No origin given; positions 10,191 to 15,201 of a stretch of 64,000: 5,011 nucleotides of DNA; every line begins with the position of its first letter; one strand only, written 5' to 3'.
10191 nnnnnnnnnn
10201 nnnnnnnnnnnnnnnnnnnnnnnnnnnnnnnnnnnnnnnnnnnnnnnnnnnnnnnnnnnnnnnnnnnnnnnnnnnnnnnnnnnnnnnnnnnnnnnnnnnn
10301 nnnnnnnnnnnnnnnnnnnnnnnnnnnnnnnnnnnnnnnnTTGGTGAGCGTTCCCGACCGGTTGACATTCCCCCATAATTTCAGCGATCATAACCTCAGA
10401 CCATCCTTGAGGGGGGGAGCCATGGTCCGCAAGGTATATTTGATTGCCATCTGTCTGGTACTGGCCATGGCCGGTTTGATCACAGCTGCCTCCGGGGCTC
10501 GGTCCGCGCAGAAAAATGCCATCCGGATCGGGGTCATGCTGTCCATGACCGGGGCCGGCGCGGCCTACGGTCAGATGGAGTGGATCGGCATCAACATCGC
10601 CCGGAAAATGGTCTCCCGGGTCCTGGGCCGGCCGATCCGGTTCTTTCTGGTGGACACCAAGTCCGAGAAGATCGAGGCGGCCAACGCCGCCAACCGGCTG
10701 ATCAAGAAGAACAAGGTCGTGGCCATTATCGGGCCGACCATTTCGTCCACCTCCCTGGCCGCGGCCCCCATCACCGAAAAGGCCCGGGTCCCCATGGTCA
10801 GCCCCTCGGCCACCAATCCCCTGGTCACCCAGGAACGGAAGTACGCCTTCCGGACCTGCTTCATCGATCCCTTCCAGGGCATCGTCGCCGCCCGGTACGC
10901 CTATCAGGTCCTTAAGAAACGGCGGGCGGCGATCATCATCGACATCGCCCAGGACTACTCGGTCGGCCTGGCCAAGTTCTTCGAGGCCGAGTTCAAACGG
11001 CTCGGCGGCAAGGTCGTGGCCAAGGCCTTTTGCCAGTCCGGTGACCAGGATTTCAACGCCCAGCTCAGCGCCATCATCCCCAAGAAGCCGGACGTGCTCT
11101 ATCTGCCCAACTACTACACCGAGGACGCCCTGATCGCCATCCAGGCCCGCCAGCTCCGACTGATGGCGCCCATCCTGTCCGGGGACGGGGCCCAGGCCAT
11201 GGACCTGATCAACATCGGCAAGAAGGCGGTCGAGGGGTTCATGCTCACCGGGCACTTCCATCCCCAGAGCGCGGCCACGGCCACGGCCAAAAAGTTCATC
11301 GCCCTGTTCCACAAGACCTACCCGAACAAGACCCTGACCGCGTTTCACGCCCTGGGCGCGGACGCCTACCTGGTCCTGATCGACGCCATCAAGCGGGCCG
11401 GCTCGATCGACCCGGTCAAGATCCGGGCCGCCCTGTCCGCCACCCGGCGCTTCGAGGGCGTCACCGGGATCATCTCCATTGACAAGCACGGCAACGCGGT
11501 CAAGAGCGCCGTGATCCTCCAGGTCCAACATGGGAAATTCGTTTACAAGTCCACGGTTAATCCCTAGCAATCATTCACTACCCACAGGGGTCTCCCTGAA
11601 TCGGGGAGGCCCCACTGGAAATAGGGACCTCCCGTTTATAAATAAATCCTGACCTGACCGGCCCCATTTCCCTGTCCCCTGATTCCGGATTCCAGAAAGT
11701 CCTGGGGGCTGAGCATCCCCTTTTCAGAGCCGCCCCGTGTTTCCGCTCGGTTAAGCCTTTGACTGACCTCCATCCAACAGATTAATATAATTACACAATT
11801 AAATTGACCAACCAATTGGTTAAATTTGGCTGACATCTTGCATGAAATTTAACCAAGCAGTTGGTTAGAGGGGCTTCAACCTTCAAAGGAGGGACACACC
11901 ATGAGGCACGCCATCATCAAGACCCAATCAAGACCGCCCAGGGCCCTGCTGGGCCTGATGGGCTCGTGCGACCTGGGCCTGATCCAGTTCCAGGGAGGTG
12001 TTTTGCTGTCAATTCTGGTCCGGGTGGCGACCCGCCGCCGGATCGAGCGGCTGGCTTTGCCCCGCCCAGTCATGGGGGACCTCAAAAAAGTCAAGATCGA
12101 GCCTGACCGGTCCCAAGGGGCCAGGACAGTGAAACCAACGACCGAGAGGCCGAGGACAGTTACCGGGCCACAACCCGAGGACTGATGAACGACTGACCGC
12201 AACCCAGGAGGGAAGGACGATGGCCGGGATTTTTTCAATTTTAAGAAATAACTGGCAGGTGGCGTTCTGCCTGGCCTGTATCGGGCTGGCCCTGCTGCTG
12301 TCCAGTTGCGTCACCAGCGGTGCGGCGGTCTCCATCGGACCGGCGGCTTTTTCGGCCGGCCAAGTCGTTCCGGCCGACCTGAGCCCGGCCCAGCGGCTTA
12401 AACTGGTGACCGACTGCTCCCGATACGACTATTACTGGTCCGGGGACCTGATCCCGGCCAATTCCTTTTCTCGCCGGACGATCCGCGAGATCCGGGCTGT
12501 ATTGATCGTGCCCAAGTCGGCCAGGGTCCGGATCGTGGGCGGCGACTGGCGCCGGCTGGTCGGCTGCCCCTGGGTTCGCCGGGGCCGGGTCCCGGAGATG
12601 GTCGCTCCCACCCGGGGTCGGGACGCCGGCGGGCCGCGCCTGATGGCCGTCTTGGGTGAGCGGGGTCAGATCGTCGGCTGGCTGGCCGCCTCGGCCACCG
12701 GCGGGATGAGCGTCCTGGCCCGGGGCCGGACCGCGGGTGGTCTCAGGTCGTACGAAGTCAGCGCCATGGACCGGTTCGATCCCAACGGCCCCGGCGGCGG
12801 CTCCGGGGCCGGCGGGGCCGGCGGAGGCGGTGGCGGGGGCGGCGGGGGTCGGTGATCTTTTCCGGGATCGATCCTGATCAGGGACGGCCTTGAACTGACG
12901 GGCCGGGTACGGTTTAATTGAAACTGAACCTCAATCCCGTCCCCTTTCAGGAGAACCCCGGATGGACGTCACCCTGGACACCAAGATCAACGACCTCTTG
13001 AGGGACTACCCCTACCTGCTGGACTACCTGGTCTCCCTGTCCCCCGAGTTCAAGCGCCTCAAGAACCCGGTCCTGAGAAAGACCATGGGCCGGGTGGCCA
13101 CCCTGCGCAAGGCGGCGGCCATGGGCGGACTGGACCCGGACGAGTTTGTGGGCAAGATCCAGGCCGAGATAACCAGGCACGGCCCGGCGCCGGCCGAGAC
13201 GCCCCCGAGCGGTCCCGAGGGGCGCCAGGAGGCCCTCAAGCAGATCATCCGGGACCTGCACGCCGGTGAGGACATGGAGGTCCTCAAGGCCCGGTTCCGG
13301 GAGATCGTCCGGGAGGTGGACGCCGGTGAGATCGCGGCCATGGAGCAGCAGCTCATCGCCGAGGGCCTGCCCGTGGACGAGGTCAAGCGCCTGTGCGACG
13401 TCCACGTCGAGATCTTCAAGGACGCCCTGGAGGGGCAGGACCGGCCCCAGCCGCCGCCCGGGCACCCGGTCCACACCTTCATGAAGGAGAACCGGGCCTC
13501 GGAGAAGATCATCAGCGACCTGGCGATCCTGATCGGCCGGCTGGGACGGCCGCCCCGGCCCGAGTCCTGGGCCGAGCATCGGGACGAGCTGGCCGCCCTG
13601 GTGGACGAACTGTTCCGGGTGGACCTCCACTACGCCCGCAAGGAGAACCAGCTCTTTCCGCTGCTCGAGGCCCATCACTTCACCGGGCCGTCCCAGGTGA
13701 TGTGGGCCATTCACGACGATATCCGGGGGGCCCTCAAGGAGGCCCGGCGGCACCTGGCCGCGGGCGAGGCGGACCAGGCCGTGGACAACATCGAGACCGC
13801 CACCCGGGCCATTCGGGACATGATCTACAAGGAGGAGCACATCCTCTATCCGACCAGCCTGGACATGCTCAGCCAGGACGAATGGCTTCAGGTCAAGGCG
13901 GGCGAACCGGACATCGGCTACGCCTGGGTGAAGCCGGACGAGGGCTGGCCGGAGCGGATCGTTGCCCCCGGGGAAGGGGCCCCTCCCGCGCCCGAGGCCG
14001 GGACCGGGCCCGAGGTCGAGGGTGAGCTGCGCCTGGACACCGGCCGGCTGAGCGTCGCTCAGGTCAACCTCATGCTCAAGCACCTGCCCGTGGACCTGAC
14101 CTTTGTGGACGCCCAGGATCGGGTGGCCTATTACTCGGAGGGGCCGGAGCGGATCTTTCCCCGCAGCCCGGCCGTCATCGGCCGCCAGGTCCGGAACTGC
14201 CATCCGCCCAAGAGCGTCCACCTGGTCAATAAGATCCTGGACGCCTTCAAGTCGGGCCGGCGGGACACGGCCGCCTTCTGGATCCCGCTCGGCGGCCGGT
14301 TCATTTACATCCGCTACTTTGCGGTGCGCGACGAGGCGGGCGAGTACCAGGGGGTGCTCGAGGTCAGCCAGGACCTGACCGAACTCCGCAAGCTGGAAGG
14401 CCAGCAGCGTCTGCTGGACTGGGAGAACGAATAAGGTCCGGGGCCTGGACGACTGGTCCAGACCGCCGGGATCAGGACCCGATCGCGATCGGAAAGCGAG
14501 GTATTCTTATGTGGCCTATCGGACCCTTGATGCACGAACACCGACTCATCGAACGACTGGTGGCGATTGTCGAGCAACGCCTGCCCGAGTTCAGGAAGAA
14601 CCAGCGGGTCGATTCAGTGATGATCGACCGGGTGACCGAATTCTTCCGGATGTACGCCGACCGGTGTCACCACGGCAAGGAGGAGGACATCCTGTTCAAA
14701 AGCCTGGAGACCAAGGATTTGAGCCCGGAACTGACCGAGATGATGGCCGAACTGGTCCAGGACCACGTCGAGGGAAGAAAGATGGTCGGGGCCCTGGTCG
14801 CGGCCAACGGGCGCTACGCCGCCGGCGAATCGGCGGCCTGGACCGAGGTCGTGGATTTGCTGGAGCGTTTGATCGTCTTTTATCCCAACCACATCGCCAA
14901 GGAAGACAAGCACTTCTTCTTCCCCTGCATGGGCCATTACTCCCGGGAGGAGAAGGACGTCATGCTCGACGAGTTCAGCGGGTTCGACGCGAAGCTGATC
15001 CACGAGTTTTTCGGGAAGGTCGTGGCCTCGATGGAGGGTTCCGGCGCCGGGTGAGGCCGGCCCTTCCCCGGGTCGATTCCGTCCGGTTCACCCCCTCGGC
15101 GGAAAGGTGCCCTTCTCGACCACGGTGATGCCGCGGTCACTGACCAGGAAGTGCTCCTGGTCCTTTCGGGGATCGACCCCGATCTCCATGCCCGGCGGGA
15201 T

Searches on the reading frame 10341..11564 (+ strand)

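Call 26: search_protein_families(library=pfam, proteins=[window:10341-11564:+], max_evalue=0.00001)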
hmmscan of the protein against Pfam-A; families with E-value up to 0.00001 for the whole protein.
window:10341-11564:+ (408 aa): 3 families
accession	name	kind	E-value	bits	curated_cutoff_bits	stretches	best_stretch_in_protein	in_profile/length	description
PF13458.12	Peripla_BP_6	-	1.1e-51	176.9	31.7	1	61-397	2-341/343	Periplasmic binding protein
PF13433.12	Peripla_BP_5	-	6.2e-20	72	27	1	61-396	1-337/363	Periplasmic binding protein domain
PF01094.35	ANF_receptor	-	9.6e-20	71.4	25.4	1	99-397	25-352/353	Receptor family ligand binding region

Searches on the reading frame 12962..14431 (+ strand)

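Call 26: search_protein_families(library=pfam, proteins=[window:12962-14431:+], max_evalue=0.00001)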
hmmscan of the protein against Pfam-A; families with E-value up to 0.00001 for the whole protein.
window:12962-14431:+ (490 aa): 5 families
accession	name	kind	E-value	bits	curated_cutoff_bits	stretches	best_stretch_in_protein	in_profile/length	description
PF13596.12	PAS_10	-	2.4e-29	102.5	22.1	1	369-473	2-106/106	PAS domain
PF04282.18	DUF438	-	1.9e-26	92.2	25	1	92-157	1-66/67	Family of unknown function (DUF438)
PF08984.16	DUF1858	-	3.3e-19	69.2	32.2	1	4-63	2-59/59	Domain of unknown function (DUF1858)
PF01814.28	Hemerythrin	-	7e-16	59.3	25.3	1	168-297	1-125/127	Hemerythrin HHE cation binding domain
PF08448.16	PAS_4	-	2.3e-10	41.1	23.1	1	372-476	1-109/110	PAS fold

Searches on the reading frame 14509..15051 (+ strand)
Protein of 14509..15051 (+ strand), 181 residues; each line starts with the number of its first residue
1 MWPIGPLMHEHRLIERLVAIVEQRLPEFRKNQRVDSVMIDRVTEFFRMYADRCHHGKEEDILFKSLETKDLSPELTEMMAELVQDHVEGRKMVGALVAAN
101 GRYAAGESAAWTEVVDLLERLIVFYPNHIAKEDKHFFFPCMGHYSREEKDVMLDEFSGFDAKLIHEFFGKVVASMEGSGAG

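Call 26: search_protein_families(library=pfam, proteins=[window:14509-15051:+], max_evalue=0.00001)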
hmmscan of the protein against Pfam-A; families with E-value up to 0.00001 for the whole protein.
window:14509-15051:+ (181 aa): 1 family
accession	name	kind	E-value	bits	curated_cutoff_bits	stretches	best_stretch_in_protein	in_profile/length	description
PF01814.28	Hemerythrin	-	3.4e-16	60.3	25.3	1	7-137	6-124/127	Hemerythrin HHE cation binding domain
